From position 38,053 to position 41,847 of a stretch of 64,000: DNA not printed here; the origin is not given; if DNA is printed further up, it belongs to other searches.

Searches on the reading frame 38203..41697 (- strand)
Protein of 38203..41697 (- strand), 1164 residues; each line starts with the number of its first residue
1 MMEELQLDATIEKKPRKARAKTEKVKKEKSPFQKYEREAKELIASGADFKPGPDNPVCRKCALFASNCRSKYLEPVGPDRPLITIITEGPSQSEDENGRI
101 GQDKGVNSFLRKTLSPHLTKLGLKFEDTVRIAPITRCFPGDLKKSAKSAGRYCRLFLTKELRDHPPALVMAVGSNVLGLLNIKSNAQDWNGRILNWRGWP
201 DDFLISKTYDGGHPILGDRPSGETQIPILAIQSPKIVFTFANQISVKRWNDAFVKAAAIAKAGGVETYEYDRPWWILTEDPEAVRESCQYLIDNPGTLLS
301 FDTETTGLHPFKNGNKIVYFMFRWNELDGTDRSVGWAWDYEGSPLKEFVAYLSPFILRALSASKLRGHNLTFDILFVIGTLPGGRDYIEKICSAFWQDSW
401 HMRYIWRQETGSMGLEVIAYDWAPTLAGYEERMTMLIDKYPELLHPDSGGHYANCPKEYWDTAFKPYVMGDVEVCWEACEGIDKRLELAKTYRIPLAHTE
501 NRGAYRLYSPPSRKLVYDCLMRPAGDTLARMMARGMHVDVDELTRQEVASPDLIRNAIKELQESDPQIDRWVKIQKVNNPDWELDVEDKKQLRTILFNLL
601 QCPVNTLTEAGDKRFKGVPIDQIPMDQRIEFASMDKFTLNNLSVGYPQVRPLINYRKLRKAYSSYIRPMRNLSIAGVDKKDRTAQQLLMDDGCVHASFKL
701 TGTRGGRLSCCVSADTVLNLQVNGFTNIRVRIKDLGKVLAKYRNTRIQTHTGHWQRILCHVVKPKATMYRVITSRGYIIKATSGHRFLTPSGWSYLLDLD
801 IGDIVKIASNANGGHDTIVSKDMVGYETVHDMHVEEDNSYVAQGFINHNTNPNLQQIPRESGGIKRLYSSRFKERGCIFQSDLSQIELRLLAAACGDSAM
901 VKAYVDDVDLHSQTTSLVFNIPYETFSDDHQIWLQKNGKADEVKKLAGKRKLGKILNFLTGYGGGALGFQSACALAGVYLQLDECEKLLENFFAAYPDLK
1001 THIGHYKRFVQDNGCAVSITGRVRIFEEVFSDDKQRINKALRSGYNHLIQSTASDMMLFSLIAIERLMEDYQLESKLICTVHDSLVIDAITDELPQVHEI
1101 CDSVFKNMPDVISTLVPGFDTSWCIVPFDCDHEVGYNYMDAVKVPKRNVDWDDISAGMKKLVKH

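Call 21: search_protein_families(library=phrogs, proteins=[window:38203-41697:-], max_evalue=0.00001)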
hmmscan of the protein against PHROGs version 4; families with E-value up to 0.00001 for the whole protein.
window:38203-41697:- (1164 aa): 5 families
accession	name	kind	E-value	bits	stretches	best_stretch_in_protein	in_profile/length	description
phrog_17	-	DNA, RNA and nucleotide metabolism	6.9e-93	313.6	2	850-1148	978-1240/1445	DNA polymerase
phrog_2573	-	DNA, RNA and nucleotide metabolism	3.6e-49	168.7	1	864-1151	5-287/336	DNA polymerase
phrog_5995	-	DNA, RNA and nucleotide metabolism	3.3e-33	116.2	1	980-1150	19-187/236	DNA polymerase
phrog_10285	-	DNA, RNA and nucleotide metabolism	8.6e-17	62.2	1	833-1007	13-168/321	DNA polymerase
phrog_35406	-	DNA, RNA and nucleotide metabolism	7.4e-06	26.3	0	946-1072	105-226/320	DNA polymerase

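Call 22: search_dna_similar(query=window:38203-41697:-, collection=phages, mode=protein, max_rows=20)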
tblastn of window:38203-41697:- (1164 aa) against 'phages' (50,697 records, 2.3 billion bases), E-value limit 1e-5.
Records with a match: 3211; places in all: 3212; records where one place covers at least 80% of the query: 0.
Best place of each record, by identity: <60% 3211.
By first word of the organism name: Vibrio 397; Staphylococcus 345; Mycobacterium 335; Microbacterium 307; Salmonella 273; Bacillus 258; Escherichia 155; Acinetobacter 148; Enterococcus 140; Klebsiella 99; and 72 more.
By host as written in the record: - 500; Mycobacterium smegmatis mc2 155 227; Microbacterium foliorum NRRL B-24224 135; Microbacterium foliorum NRRL B-24224 SEA 131; Staphylococcus aureus 114; Acinetobacter baumannii 53; Listeria monocytogenes 50; Escherichia coli 48; and 636 more.
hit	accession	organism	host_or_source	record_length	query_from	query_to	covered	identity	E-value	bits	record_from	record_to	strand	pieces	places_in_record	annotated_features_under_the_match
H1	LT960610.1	Bacillus phage SBSphiC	Bacillus subtilis BEST7003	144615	289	1153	62%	27.4%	8e-30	205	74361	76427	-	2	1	record has no annotation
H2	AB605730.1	Bacillus phage SP-10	-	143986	287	1153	62%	27.2%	4e-29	202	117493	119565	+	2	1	DNA polymerase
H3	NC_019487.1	Bacillus phage SP-10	-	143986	287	1153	62%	27.2%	4e-29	202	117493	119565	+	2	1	DNA polymerase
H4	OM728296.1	Bacillus phage vB_BsuM-Goe26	Bacillus subtilis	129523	289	1153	62%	27.2%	5e-28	198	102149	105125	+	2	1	hypothetical protein (x2) | polA_1: DNA polymerase I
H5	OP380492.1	Bacillus phage Nachito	Bacillus sp. ET1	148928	301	1146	61%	26.9%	5e-31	200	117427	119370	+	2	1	DNA polymerase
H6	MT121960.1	Phage DP SC_2_H4_2017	bacteria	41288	537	1055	45%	24.4%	6e-13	144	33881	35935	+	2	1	DNA polymerase 1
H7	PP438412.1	Microcystis phage Mvi-JY20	Microcystis viridis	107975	689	1090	35%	28.6%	2e-25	120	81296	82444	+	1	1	hypothetical protein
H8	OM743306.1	Bacillus phage vB_BcgM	Bacillus mycoides MC118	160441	849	1157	27%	33.0%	2e-35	154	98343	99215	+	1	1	polA: thymidylate synthase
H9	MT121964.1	Phage DP SC_6_H4_2017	bacteria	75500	690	1084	34%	25.6%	6e-21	106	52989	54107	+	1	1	none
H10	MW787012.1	Bacillus phage SWEP1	Bacillus cereus LB2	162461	849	1157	27%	32.7%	2e-34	150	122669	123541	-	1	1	thymidylate synthase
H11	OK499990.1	Bacillus phage vB_BanH_RonSwanson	Bacillus anthracis Sterne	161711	849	1157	27%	32.4%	6e-34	149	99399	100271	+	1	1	DNA polymerase I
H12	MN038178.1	Bacillus phage Beyonphe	Bacillus cereus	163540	849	1157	27%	32.4%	6e-34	149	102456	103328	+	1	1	155: DNA polymerase II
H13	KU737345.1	Bacillus phage Juglone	Bacillus thuringiensis subsp. kurstaki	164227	849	1157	27%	32.4%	6e-34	149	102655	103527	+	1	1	DNA polymerase II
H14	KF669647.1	Bacillus phage BigBertha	Bacillus thuringiensis subsp. Kurstaki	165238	849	1157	27%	32.4%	6e-34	149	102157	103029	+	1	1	DNA polymerase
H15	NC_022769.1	Bacillus phage BigBertha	Bacillus thuringiensis subsp. Kurstaki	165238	849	1157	27%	32.4%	6e-34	149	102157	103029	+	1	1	DNA polymerase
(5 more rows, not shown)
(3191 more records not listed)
